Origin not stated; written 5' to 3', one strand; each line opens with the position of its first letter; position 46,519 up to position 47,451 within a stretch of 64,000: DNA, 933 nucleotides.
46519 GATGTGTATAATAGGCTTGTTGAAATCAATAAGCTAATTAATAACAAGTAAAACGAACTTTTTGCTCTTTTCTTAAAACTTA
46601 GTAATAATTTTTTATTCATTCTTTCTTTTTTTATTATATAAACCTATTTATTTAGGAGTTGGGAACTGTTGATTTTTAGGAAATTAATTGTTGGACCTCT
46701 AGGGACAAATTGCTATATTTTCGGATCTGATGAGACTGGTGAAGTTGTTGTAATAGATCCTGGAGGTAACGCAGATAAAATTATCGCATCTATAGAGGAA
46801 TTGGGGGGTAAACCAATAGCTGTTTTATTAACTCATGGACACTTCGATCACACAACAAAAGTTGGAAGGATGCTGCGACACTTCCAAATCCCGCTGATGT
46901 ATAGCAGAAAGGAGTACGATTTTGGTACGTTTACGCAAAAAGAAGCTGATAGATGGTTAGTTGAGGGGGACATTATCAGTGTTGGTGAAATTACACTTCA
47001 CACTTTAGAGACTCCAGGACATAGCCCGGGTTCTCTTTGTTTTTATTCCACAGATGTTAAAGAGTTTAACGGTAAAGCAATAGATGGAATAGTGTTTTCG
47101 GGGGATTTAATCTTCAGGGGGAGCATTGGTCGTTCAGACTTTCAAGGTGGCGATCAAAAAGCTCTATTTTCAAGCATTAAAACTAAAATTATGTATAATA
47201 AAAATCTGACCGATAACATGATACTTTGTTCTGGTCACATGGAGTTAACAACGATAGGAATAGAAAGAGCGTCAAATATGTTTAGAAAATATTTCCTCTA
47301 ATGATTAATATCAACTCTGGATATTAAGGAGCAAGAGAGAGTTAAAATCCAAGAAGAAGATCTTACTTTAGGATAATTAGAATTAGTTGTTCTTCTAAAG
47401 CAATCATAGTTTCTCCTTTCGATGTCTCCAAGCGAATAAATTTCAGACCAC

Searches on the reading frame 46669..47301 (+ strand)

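Call 34: search_protein_families(library=pfam, proteins=[window:46669-47301:+], max_evalue=0.00001)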
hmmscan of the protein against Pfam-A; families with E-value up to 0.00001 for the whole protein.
window:46669-47301:+ (210 aa): 1 family
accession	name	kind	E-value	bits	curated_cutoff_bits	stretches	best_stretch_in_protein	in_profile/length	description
PF00753.33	Lactamase_B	-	3.5e-27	96.1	22.7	1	9-190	2-196/196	Metallo-beta-lactamase superfamily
